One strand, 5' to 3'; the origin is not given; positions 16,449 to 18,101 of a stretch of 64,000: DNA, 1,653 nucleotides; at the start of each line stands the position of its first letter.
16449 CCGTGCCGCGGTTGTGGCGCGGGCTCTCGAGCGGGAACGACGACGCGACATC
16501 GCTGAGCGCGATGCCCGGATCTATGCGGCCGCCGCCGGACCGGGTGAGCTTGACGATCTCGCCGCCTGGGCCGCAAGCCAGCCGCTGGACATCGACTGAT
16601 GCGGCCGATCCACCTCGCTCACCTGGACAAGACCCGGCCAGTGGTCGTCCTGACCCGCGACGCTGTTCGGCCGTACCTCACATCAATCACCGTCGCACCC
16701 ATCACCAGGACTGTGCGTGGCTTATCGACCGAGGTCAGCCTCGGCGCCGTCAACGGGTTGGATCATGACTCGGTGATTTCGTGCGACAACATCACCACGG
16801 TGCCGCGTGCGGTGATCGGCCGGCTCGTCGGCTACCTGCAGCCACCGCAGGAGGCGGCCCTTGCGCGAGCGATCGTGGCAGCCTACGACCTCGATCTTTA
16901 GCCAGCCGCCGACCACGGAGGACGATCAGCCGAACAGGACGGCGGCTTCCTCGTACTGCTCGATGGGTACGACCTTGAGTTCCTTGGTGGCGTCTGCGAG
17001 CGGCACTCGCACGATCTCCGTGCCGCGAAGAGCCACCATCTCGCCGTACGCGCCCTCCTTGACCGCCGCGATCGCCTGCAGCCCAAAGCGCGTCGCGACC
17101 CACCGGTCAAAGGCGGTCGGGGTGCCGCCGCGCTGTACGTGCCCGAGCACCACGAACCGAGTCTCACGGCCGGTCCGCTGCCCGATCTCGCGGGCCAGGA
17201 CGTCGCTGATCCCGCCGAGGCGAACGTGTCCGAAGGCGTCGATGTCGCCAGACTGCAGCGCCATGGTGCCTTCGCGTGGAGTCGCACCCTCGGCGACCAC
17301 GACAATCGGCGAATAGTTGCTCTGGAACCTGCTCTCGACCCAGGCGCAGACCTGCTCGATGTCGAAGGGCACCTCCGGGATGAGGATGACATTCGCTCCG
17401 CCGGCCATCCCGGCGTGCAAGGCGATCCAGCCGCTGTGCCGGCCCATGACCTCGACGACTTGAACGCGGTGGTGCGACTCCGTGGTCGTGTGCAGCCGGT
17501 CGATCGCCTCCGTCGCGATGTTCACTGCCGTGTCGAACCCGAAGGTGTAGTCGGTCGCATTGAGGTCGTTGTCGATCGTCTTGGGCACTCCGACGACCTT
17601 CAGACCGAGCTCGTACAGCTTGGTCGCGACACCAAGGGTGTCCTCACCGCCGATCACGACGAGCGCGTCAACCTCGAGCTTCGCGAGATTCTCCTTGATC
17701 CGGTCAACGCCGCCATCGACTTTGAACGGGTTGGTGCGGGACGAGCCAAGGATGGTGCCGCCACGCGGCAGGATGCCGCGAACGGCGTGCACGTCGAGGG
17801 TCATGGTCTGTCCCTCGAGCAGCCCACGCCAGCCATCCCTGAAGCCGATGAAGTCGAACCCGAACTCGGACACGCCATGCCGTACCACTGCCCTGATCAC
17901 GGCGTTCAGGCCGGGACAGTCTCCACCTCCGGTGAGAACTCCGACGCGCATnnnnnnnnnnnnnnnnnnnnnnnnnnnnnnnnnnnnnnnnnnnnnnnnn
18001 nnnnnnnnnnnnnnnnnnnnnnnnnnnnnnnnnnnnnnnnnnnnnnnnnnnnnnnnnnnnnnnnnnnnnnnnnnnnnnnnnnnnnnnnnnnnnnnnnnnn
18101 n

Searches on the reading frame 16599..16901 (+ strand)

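Call 59: search_protein_families(library=pfam, proteins=[window:16599-16901:+], max_evalue=0.001)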
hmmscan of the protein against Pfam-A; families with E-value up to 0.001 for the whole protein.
window:16599-16901:+ (100 aa): 1 family
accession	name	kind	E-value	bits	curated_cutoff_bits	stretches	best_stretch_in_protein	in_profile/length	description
PF02452.23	PemK_toxin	-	5e-13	49.7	23.1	1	10-92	19-105/109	PemK-like, MazF-like toxin of type II toxin-antitoxin system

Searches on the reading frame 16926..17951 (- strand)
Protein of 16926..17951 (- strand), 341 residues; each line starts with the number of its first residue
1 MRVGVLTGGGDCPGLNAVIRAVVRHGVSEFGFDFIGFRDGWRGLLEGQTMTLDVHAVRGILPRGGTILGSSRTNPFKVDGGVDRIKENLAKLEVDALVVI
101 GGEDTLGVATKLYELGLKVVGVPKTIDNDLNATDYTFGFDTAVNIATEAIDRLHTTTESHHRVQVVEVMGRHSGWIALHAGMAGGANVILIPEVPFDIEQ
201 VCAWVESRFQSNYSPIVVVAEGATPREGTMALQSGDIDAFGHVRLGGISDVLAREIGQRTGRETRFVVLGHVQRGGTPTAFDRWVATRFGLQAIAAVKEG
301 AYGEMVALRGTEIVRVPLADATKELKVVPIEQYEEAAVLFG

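Call 43: list_cluster_members(proteins=[P0121, P0006, P0137, window:16926-17951:-])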
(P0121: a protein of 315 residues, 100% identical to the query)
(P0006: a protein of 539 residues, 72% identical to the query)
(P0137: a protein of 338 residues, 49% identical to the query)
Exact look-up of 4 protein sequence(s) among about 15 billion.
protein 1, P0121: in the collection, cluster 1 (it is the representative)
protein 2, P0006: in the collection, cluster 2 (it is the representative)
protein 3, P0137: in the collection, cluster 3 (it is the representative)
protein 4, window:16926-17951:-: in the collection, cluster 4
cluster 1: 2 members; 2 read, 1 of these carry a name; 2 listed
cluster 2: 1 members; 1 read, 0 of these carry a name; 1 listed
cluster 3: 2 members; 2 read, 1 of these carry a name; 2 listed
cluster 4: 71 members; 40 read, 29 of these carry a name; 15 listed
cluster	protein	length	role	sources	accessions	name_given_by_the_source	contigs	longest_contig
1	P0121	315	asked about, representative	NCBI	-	-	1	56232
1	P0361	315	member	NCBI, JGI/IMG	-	eukaryotic-like serine/threonine-protein kinase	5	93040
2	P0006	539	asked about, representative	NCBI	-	-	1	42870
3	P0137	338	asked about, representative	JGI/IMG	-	eukaryotic-like serine/threonine-protein kinase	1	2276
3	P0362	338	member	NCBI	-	-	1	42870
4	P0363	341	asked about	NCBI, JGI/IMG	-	ATP-dependent phosphofructokinase / diphosphate-dependent phosphofructokinase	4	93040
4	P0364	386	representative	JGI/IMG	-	ATP-dependent phosphofructokinase / diphosphate-dependent phosphofructokinase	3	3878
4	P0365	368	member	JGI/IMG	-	ATP-dependent phosphofructokinase / diphosphate-dependent phosphofructokinase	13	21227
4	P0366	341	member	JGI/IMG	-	ATP-dependent phosphofructokinase / diphosphate-dependent phosphofructokinase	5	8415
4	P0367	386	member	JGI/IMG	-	6-phosphofructokinase 1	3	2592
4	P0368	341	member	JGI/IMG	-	phosphofructokinase-like protein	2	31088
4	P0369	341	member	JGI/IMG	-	6-phosphofructokinase 1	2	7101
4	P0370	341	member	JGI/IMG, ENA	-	phosphofructokinase-like protein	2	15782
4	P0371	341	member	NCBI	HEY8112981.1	MAG TPA: 6-phosphofructokinase [Actinomycetes bacterium]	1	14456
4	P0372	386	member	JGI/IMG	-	ATP-dependent phosphofructokinase / diphosphate-dependent phosphofructokinase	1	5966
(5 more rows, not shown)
